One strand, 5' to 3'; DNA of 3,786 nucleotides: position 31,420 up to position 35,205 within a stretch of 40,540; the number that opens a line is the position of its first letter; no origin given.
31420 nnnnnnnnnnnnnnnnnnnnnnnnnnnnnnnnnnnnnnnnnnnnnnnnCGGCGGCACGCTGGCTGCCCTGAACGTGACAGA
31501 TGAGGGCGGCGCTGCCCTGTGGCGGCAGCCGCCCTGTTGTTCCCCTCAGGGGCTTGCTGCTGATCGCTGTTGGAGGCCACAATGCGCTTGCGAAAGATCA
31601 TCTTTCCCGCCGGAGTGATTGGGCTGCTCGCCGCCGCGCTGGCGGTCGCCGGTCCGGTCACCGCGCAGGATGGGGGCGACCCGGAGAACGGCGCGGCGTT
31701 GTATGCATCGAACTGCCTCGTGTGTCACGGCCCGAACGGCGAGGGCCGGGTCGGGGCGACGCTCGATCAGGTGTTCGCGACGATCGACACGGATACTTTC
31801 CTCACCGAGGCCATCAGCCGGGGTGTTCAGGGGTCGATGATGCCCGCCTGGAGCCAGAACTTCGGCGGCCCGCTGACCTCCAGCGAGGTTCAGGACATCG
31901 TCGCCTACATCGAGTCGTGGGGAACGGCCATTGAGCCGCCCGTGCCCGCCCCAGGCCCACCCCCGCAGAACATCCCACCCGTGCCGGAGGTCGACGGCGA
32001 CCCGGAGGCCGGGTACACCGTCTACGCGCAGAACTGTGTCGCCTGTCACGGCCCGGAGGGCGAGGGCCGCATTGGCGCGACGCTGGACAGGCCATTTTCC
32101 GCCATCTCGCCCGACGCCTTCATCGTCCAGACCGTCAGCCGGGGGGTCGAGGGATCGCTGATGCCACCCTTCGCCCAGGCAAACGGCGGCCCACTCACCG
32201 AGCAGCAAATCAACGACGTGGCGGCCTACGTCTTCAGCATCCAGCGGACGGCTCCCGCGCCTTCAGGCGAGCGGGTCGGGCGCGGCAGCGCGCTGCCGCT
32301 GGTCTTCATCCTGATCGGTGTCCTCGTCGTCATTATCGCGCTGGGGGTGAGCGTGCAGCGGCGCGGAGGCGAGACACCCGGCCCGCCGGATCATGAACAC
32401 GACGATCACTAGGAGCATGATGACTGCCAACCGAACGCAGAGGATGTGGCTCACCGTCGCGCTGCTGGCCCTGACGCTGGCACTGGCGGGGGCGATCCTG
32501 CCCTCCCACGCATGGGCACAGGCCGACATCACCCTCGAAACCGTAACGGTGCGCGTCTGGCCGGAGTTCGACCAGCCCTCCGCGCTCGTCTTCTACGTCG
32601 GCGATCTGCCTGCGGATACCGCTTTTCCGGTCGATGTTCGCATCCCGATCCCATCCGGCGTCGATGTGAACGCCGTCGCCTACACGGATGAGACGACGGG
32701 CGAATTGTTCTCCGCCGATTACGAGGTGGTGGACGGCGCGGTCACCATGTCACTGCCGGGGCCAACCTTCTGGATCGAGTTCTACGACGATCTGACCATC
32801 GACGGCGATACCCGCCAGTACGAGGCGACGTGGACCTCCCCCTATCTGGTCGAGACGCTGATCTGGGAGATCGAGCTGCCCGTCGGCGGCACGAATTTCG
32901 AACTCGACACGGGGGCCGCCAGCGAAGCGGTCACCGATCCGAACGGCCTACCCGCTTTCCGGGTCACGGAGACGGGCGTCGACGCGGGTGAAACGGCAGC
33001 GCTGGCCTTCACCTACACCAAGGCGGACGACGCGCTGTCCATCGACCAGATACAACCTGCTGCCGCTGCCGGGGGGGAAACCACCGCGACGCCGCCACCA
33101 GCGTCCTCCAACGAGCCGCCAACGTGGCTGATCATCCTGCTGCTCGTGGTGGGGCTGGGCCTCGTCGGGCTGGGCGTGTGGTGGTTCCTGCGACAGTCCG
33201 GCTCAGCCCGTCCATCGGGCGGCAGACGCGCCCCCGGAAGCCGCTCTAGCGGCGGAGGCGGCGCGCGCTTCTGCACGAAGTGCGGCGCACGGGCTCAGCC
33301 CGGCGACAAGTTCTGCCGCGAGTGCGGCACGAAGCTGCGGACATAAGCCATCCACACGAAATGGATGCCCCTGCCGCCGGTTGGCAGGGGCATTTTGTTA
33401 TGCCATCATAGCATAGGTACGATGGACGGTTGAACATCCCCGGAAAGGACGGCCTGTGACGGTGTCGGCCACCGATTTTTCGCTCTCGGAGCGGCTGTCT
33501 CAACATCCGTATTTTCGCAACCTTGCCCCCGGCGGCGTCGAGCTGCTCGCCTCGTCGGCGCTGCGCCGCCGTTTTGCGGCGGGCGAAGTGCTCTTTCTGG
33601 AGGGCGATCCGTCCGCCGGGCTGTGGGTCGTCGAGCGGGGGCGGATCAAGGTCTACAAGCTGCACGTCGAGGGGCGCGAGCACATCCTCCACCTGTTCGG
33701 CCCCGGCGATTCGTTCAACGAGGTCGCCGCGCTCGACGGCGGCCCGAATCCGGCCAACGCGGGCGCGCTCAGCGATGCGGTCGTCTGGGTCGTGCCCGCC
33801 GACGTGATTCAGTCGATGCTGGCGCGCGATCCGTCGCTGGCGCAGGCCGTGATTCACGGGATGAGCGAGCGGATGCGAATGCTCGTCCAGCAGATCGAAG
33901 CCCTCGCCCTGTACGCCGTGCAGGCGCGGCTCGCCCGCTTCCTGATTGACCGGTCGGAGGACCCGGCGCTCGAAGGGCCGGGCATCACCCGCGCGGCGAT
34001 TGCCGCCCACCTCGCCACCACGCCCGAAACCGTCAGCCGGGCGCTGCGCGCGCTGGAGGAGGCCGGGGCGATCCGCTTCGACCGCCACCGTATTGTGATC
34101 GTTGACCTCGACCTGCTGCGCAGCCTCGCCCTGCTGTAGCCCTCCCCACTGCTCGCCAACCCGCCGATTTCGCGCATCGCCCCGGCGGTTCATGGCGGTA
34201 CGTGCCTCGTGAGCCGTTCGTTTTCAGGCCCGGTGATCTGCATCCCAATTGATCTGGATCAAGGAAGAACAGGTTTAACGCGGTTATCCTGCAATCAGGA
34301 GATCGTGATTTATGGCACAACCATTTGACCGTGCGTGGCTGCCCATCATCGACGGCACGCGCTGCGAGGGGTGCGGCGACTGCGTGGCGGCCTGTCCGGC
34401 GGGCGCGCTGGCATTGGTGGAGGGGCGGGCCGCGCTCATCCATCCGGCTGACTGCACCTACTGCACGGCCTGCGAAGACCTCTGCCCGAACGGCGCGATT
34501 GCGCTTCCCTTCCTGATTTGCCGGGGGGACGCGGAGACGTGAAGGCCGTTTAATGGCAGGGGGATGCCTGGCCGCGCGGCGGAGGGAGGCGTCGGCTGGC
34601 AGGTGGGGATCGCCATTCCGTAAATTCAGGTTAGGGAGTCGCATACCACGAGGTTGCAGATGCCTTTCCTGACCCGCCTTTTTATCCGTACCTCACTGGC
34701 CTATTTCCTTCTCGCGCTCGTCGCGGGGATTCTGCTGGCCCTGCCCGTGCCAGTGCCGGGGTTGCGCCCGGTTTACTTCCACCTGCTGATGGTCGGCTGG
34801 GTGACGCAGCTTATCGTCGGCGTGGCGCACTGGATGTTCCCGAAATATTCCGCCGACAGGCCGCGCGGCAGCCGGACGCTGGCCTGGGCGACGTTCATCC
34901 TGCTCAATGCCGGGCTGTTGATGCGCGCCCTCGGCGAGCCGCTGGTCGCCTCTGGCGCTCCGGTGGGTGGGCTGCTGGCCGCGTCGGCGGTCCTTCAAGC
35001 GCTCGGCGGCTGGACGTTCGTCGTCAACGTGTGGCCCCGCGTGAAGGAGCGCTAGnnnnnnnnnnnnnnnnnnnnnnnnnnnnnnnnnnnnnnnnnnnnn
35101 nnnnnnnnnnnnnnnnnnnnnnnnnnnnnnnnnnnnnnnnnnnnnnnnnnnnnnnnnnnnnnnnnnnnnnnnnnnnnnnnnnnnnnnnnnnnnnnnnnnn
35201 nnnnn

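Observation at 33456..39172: Candidate undescribed gas-sensing N-oxide/hydroxylamine redox module under a Dnr-type regulator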

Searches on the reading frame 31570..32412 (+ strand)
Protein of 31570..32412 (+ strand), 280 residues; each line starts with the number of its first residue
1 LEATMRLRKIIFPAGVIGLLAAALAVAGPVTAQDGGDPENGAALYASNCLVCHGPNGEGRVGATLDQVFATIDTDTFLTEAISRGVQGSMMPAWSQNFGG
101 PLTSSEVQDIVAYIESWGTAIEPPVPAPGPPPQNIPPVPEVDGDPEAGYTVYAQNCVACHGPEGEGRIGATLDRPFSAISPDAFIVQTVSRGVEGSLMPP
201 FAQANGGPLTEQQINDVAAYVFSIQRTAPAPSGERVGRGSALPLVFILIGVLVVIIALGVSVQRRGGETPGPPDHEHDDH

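Call 3: search_protein_families(library=pfam, proteins=[window:31570-32412:+], max_evalue=0.1)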
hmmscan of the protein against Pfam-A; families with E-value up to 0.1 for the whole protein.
window:31570-32412:+ (280 aa): 5 families
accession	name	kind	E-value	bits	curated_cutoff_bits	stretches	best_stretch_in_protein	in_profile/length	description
PF13442.11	Cytochrome_CBB3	-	4.1e-23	81.9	27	2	144-221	2-68/68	Cytochrome C oxidase, cbb3-type, subunit III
PF00034.26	Cytochrom_C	-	5.2e-20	73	21.3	2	146-223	2-88/90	Cytochrome c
PF07635.16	PSCyt1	-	0.00099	20.1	22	0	156-200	1-57/59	Planctomycete cytochrome C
PF09699.15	Paired_CXXCH_1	-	0.015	15.4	20.6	0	153-165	6-18/41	Doubled CXXCH motif (Paired_CXXCH_1)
PF22113.1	Mtrc-MtrF_II-IV_dom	-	0.051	13.5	30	0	152-163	80-166/176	Outer membrane cytochrome MtrC/MtrF-like, domains II/IV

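Call 4: search_protein_families(library=ncbifam, proteins=[window:31570-32412:+], max_evalue=0.1)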
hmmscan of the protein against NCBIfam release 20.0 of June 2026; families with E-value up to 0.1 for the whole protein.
window:31570-32412:+ (280 aa): 16 families
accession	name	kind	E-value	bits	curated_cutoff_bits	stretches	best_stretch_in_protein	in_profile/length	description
NF011054.0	PRK14486.1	equivalog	1.6e-17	64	447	2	148-225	218-291/294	putative bifunctional cbb3-type cytochrome c oxidase subunit II/cytochrome c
TIGR00782.1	ccoP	equivalog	1.8e-16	60.3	179.95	2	37-117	202-281/285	cytochrome-c oxidase, cbb3-type subunit III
TIGR04485.1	thiosulf_SoxX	equivalog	9.6e-15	55.1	61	2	155-223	4-77/78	sulfur oxidation c-type cytochrome SoxX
NF050122.1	bc1_QcrC_actin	exception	5.6e-14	52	200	1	16-258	17-245/253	cytochrome bc1 complex diheme cytochrome c subunit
TIGR03872.1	cytochrome_MoxG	equivalog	1.4e-13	51.1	147.8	2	39-116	45-120/133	cytochrome c(L), periplasmic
NF045773.1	cytochro_C550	exception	2.3e-12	46.9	125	2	39-94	50-102/118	cytochrome c550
NF045930.1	Cytc6PetJCyano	equivalog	6.7e-12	45.3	135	2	142-223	25-104/110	cytochrome c6 PetJ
NF045774.1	cytochro_C551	exception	2.5e-11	43.5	118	2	37-92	38-91/110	cytochrome c551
TIGR03874.1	4cys_cytochr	equivalog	3.3e-10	39.9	161.75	2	43-115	38-113/143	c-type cytochrome, methanol metabolism-related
TIGR02603.1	CxxCH_TIGR02603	domain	1.1e-09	38.4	68.15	2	36-82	1-48/134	putative heme-binding domain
TIGR04494.1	c550_PedF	equivalog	2.6e-08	33.8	122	2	147-203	53-113/133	cytochrome c-550 PedF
NF052248.1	SorU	equivalog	1.7e-06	28.2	100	1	155-221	12-72/72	SorU family sulfite dehydrogenase c-type cytochrome subunit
NF052246.1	SorB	equivalog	6.1e-05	23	93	0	137-161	9-33/80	SorB family sulfite dehydrogenase c-type cytochrome subunit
NF040606.1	CytoC_perox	subfamily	6.7e-05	22.3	150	0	37-82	297-345/524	di-heme-cytochrome C peroxidase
NF041895.1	choice_anch_V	domain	0.00087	19.4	42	0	152-184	23-54/150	choice-of-anchor V domain-containing protein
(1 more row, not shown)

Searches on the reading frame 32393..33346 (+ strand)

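Call 62: search_protein_families(library=pfam, proteins=[window:32393-33346:+], max_evalue=0.001)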
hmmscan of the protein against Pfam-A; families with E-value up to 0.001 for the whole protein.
window:32393-33346:+ (317 aa): 3 families
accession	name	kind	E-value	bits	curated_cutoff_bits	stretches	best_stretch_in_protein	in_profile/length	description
PF13240.11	Zn_Ribbon_1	-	2e-07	31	25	1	293-315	1-23/23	zinc-ribbon domain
PF12773.13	DZR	-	0.00014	22.4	27.3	1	294-316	1-23/45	Double zinc ribbon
PF13248.11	Zn_ribbon_3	-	0.00014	21.6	27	1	294-315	5-26/26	zinc-ribbon domain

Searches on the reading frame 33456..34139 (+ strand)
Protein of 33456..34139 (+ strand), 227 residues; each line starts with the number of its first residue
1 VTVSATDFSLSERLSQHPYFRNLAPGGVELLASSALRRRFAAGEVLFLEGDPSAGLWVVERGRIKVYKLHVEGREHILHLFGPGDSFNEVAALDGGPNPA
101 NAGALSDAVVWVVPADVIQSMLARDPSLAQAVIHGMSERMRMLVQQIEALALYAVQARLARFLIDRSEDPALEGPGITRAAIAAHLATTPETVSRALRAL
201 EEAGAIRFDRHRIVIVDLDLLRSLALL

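Call 3: search_protein_families(library=pfam, proteins=[window:33456-34139:+], max_evalue=0.1)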
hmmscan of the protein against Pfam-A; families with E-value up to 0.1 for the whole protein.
window:33456-34139:+ (227 aa): 14 families
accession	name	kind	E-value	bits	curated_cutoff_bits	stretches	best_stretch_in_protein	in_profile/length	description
PF00027.35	cNMP_binding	-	5.7e-24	84.3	27.5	1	37-125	1-89/89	Cyclic nucleotide-binding domain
PF13545.12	HTH_Crp_2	-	4.1e-16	59.2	27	1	157-223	1-69/70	Crp-like helix-turn-helix domain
PF13412.12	HTH_24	-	5.2e-05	23.2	21.9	1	175-207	16-48/48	Winged helix-turn-helix DNA-binding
PF12840.13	HTH_20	-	8.3e-05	22.9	27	1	172-207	13-49/51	Helix-turn-helix domain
PF01047.28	MarR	-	0.00016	21.9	24.6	1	175-211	16-52/59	MarR family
PF12802.13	MarR_2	-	0.0008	20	27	1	174-207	17-51/61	MarR family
PF00325.26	Crp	-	0.0018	18.4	21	1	178-206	4-32/32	Bacterial regulatory proteins, crp family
PF09339.16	HTH_IclR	-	0.01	16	22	1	175-209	17-51/52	IclR helix-turn-helix domain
PF13518.12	HTH_28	-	0.011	16.3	25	1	176-205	12-41/52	Helix-turn-helix domain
PF08279.18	HTH_11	-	0.012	15.9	25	1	174-205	14-44/55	HTH domain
PF00126.33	HTH_1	-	0.019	15.3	26.6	1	177-203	16-40/60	Bacterial regulatory helix-turn-helix protein, lysR family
PF13936.12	HTH_38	-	0.027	14.6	27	0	180-198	24-42/44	Helix-turn-helix domain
PF13384.12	HTH_23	-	0.034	14.4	24.6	1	173-204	16-45/50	Homeodomain-like domain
PF25213.1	HVO_A0261_N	-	0.04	14.2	35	1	176-207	24-55/86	HVO_A0261 N-terminal domain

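Call 4: search_protein_families(library=ncbifam, proteins=[window:33456-34139:+], max_evalue=0.1)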
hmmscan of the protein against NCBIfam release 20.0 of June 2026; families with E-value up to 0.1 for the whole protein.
window:33456-34139:+ (227 aa): 16 families
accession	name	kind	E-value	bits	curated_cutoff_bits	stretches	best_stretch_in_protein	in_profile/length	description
NF006901.0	PRK09392.1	equivalog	6.7e-24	84.5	211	1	12-225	7-221/236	transcriptional activator FtrB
NF050815.1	TransActFtrBCaul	equivalog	5.3e-16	58.6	300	1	12-217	9-215/251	transcriptional activator FtrB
NF008732.0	PRK11753.1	equivalog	2.1e-15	56.8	266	1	28-216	16-211/214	cAMP-activated global transcriptional regulator CRP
NF053664.1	TransRegPtrACyano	equivalog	9.9e-14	51.1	300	1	55-216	29-190/196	Crp/Fnr family transcriptional regulator PtrA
NF008365.0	PRK11161.1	subfamily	1.4e-13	50.7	228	1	41-225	53-243/250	fumarate/nitrate reduction transcriptional regulator Fnr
NF050806.1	TransRegFixKCaul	equivalog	4.5e-13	48.9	300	1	33-222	21-211/215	transcriptional regulator FixK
NF052518.1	TransRegLdrP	equivalog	7.3e-11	42.4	300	1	38-222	2-185/195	transcriptional regulator LdrP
TIGR03697.1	NtcA_cyano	equivalog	3.8e-09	36.6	244.95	1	43-217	1-184/193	global nitrogen regulator NtcA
NF041163.2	encap_f2b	equivalog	6.5e-09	35.4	400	1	11-138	70-199/450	family 2B encapsulin nanocompartment shell protein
NF045989.1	TransRegFnrLRhodb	equivalog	1.1e-07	31.4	300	1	31-220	32-230/245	transcriptional regulator FnrL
NF007707.0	PRK10402.1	subfamily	4.9e-07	29.6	180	1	38-166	34-162/226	transcriptional regulator YeiL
NF010499.0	PRK13918.1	equivalog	6.4e-06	25.8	274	1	40-224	17-200/205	CRP/FNR family transcriptional regulator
TIGR03896.1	cyc_nuc_ocin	subfamily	6.7e-06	25.7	161.05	1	28-165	154-291/317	bacteriocin-type transport-associated protein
NF058543.1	ActPatMycb56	equivalog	1.6e-05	23.9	460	1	27-148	11-130/317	acetyltransferase Pat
TIGR03338.1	phnR_burk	equivalog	0.00013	21.6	271.5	1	154-216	15-74/212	phosphonate utilization associated transcriptional regulator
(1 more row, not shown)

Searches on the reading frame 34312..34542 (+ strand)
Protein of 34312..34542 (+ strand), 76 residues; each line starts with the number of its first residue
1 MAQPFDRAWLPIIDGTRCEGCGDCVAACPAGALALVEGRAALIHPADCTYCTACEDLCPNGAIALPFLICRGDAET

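Call 3: search_protein_families(library=pfam, proteins=[window:34312-34542:+], max_evalue=0.1)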
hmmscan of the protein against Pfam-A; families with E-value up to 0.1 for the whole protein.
window:34312-34542:+ (76 aa): 15 families
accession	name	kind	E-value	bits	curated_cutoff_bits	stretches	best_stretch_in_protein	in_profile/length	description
PF00037.32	Fer4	-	2.2e-12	46.7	21.1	2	11-33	1-23/24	4Fe-4S binding domain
PF13237.11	Fer4_10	-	6.1e-11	42.5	25.5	1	11-59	2-53/53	4Fe-4S dicluster domain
PF12838.12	Fer4_7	-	8.9e-11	42.5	27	1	17-62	1-52/52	4Fe-4S dicluster domain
PF13187.11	Fer4_9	-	1.4e-09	38.2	27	1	17-63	1-52/52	4Fe-4S dicluster domain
PF12837.12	Fer4_6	-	1e-08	35.2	25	1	12-33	3-24/24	4Fe-4S binding domain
PF14697.11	Fer4_21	-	1.4e-07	32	35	1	12-64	2-58/59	4Fe-4S dicluster domain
PF13484.11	Fer4_16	-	1.6e-07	32.4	30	2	17-36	1-20/66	4Fe-4S double cluster binding domain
PF12797.12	Fer4_2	-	4e-07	30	24.5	1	9-30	1-22/22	4Fe-4S binding domain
PF12798.12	Fer4_3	-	8e-06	26.7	27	2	48-62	1-15/15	4Fe-4S binding domain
PF25160.1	LdpA_Fe-S-bd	-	6e-05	23.2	27.6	1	16-34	26-44/49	LdpA Fe-S cluster-binding domain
PF13183.11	Fer4_8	-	0.0032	18.4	27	0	46-61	52-67/68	4Fe-4S dicluster domain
PF13534.11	Fer4_17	-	0.004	18.1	22.2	0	17-31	1-15/61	4Fe-4S dicluster domain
PF12800.12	Fer4_4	-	0.0043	17.7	24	0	17-31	3-17/17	4Fe-4S binding domain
PF13459.11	Fer4_15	-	0.013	16.6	22.4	1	13-30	3-20/66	4Fe-4S single cluster domain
PF06902.16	Fer4_19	-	0.041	14.4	24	1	7-37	34-63/64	Divergent 4Fe-4S mono-cluster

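Call 4: search_protein_families(library=ncbifam, proteins=[window:34312-34542:+], max_evalue=0.1)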
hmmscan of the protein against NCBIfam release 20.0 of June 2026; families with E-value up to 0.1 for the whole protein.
window:34312-34542:+ (76 aa): 98 families (the best 25 are shown)
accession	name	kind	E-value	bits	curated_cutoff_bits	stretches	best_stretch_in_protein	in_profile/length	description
NF006221.0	PRK08348.1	subfamily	1.1e-10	41.3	124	1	14-65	42-94/136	NADH-plastoquinone oxidoreductase subunit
NF040864.1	HgcB_ferredoxin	equivalog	6.9e-10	38.6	99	1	14-64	12-62/93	mercury methylation ferredoxin HgcB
TIGR02700.1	flavo_MJ0208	hypoth_equivalog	1.9e-09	37.1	251.35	1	13-64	145-195/234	dihydromethanopterin reductase (acceptor)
NF038196.1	ferrodoxin_EFR1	subfamily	3.7e-09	37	75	1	16-64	184-230/242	EFR1 family ferrodoxin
NF043039.1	HgcAB_like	equivalog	3.8e-09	36.6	285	1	13-63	297-349/350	HgcAB-like fusion protein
NF043069.1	T4HPD_activ_SAM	equivalog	8.8e-09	35.1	425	1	15-62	50-96/299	trans-4-hydroxy-L-proline dehydratase activase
NF045874.1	Vhu_polyferre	exception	6.1e-08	31.8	600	1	11-64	123-175/381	F420-non-reducing hydrogenase associated-polyferredoxin VhuB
TIGR00402.1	napF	equivalog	6.3e-08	32.7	102.2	1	16-63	35-84/149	ferredoxin-type protein NapF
TIGR02179.1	PorD_KorD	subfamily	1.7e-07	31.2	60.05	1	7-64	16-73/78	2-oxoacid:acceptor oxidoreductase, delta subunit, pyruvate/2-ketoisovalerate family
TIGR04395.1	cutC_activ_rSAM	equivalog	1.7e-07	30.8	360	1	12-65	50-105/309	choline TMA-lyase-activating enzyme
NF007205.0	PRK09626.1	equivalog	1.8e-07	31.1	93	1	13-64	14-72/105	2-oxoglutarate-acceptor oxidoreductase subunit OorD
TIGR01971.1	NuoI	subfamily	2.1e-07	30.6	113.05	2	43-65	78-100/121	NADH-quinone oxidoreductase, chain I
TIGR04041.1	activase_YjjW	hypoth_equivalog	2.4e-07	30.5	250.2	1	17-61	42-85/276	YjjW family glycine radical enzyme activase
NF009053.0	PRK12387.1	subfamily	3e-07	30.4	204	1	14-65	36-92/180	formate hydrogenlyase complex iron-sulfur subunit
NF010368.0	PRK13795.1-3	equivalog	4.2e-07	28.6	588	1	14-59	585-628/635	hypothetical protein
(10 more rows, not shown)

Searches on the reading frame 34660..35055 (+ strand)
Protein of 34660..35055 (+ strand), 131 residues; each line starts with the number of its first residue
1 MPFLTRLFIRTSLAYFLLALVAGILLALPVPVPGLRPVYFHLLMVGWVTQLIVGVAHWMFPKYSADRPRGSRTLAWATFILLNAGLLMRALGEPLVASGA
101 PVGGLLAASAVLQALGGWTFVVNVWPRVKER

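Call 3: search_protein_families(library=pfam, proteins=[window:34660-35055:+], max_evalue=0.1)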
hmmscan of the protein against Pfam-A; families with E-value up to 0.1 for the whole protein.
window:34660-35055:+ (131 aa): 3 families
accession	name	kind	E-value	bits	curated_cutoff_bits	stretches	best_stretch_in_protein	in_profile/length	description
PF00115.25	COX1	-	1.5e-05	24.5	34.8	1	5-99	3-103/436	Cytochrome C and Quinol oxidase polypeptide I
PF06055.17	ExoD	-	0.0077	16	23.8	1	14-73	30-88/180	Exopolysaccharide synthesis, ExoD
PF07695.17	7TMR-DISM_7TM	-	0.028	14.8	29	1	13-100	96-181/205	7TM diverse intracellular signalling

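Call 4: search_protein_families(library=ncbifam, proteins=[window:34660-35055:+], max_evalue=0.1)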
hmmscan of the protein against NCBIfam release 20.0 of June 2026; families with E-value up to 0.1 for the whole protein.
window:34660-35055:+ (131 aa): 0 families
